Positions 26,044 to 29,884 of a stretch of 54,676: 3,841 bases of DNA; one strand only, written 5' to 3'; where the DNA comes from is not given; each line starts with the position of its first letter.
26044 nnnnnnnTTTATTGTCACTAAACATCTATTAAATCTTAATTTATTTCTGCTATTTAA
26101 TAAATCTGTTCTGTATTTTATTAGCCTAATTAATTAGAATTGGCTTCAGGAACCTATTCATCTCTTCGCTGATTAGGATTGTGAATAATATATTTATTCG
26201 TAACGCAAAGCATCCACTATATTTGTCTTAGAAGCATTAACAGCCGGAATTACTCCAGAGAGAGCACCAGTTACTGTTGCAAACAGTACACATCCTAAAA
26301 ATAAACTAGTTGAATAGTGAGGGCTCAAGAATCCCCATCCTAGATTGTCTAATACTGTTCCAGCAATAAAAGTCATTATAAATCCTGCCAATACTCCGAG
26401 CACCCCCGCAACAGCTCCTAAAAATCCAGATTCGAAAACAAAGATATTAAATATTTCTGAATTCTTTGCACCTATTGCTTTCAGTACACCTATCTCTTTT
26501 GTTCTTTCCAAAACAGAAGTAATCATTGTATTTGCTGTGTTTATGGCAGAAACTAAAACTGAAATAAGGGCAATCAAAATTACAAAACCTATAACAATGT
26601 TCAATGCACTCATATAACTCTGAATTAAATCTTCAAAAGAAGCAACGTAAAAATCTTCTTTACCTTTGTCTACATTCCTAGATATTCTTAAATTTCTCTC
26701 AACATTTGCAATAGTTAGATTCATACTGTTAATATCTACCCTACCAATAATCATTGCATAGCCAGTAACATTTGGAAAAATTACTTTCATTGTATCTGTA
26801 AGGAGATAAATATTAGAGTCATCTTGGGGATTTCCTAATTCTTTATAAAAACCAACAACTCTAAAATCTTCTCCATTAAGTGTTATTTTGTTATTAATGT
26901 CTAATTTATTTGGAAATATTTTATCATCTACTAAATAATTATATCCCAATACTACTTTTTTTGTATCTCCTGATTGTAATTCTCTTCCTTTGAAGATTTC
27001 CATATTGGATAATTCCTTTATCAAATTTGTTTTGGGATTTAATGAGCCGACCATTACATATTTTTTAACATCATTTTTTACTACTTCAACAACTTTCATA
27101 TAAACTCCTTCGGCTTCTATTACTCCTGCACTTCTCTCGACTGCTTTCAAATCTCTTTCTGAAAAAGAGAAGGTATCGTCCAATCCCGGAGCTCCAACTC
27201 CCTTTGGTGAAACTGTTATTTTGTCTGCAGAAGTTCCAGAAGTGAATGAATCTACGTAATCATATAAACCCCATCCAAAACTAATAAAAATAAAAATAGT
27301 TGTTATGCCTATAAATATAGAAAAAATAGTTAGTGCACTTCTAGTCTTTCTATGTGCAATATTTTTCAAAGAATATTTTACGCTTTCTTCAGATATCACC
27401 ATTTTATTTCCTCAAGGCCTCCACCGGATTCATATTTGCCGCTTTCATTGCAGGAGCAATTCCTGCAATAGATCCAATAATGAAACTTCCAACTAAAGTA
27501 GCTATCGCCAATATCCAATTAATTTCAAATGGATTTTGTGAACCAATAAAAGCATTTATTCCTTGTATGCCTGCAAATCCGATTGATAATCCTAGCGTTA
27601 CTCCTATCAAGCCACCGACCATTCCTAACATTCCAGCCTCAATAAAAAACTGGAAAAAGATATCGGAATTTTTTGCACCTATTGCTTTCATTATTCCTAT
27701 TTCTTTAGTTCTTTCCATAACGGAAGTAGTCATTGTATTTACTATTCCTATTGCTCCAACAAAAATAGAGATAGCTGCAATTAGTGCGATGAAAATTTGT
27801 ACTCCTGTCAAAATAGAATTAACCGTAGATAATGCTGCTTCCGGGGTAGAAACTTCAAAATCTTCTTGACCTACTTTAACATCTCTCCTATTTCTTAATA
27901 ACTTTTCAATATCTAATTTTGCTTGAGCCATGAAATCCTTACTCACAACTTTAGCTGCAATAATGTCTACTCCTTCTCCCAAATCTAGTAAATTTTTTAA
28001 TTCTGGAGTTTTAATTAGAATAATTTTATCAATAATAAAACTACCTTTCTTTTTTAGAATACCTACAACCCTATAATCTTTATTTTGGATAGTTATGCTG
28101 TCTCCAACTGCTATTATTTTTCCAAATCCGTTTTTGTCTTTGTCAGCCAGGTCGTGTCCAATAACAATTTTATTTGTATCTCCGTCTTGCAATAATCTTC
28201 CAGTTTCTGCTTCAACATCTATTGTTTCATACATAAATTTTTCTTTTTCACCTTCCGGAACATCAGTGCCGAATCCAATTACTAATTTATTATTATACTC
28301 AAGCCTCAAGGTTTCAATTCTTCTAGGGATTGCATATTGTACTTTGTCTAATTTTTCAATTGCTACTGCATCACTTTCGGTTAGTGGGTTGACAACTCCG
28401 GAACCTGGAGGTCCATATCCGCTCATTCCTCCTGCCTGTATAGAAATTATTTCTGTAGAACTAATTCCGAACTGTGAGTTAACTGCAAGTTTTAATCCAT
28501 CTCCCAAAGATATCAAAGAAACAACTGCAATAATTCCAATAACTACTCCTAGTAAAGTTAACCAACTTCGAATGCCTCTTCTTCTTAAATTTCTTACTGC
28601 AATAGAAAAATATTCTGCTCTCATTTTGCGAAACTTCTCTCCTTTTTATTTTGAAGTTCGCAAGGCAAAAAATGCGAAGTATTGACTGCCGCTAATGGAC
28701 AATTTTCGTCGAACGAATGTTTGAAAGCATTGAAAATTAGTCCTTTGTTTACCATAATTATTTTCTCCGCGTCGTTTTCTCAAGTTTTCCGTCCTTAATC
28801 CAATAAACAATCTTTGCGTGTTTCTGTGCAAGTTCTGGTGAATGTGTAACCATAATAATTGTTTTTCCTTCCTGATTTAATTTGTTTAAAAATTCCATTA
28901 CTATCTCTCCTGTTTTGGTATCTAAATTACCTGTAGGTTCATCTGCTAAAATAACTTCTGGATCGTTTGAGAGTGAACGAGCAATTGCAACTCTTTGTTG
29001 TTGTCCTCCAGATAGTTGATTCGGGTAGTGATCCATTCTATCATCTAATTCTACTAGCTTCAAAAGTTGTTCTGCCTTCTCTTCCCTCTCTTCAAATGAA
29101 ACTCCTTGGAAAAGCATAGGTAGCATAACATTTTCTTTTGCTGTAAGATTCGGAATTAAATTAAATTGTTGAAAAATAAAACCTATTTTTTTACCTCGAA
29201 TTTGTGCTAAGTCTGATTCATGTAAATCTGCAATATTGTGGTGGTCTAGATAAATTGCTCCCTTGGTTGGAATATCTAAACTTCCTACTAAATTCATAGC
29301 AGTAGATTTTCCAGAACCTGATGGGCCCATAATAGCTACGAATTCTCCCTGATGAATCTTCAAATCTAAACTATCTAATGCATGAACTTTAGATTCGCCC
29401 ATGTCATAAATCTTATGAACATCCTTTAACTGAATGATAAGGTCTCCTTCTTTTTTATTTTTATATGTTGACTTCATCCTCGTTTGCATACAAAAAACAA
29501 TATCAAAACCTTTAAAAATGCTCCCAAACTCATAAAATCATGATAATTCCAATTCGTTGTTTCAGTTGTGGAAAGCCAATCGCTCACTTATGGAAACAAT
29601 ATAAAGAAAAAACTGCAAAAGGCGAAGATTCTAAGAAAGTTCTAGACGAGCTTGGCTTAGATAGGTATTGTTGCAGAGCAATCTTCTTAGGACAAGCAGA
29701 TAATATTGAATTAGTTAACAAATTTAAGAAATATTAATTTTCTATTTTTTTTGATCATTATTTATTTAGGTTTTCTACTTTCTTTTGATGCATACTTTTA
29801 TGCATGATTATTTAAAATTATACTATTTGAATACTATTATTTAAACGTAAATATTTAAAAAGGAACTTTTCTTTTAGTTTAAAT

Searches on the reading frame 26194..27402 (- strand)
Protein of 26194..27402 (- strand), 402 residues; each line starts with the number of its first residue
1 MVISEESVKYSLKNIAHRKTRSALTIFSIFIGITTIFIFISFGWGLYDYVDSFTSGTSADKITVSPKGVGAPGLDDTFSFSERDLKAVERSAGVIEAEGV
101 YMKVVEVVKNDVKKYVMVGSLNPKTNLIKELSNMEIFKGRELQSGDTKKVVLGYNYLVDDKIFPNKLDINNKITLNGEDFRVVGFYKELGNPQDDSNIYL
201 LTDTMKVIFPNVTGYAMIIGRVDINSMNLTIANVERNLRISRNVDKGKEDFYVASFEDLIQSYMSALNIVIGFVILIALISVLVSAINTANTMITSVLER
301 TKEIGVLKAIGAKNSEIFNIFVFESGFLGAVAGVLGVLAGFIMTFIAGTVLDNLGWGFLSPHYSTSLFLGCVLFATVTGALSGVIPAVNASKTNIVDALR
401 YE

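Call 11: search_protein_families(library=pfam, proteins=[window:26194-27402:-], max_evalue=0.001)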
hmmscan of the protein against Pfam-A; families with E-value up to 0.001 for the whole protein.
window:26194-27402:- (402 aa): 2 families
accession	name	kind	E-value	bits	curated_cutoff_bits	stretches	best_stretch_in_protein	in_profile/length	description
PF02687.27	FtsX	-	2.2e-18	66.9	25.5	1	275-395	1-120/120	FtsX-like permease C-terminal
PF12704.14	MacB_PCD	-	1.2e-16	62.1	27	1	22-209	1-180/207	MacB-like periplasmic core domain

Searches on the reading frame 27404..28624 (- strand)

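Call 11: search_protein_families(library=pfam, proteins=[window:27404-28624:-], max_evalue=0.001)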
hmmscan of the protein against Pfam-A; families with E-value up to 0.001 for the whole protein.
window:27404-28624:- (406 aa): 2 families
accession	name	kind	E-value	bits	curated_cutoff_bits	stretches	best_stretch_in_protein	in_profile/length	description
PF12704.14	MacB_PCD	-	9.8e-28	98.3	27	1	20-241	1-206/207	MacB-like periplasmic core domain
PF02687.27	FtsX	-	1.5e-22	80.3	25.5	1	281-400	2-120/120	FtsX-like permease C-terminal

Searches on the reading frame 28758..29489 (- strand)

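Call 11: search_protein_families(library=pfam, proteins=[window:28758-29489:-], max_evalue=0.001)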
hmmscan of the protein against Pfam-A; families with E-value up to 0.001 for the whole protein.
window:28758-29489:- (243 aa): 4 families
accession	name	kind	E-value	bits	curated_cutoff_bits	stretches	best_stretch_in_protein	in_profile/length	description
PF00005.33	ABC_tran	-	1.3e-35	123.4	25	1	38-186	1-136/137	ABC transporter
PF13304.12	AAA_21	-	4.4e-08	34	27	1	148-220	227-302/304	AAA domain, putative AbiEii toxin, Type IV TA system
PF25199.1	nSTAND_NTPase5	-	5.9e-06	26.6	34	0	47-91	40-86/145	Novel STAND NTPase 5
PF02463.25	SMC_N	-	6.5e-06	26.2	40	1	48-228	24-209/220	RecF/RecN/SMC N terminal domain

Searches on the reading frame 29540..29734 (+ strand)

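Call 11: search_protein_families(library=pfam, proteins=[window:29540-29734:+], max_evalue=0.001)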
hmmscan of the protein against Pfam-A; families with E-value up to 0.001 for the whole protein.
window:29540-29734:+ (65 aa): 1 family
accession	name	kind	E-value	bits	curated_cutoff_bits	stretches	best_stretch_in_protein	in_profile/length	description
PF01194.22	RNA_pol_N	-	7.6e-26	90.5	26.9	1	2-57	1-56/58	RNA polymerases N / 8 kDa subunit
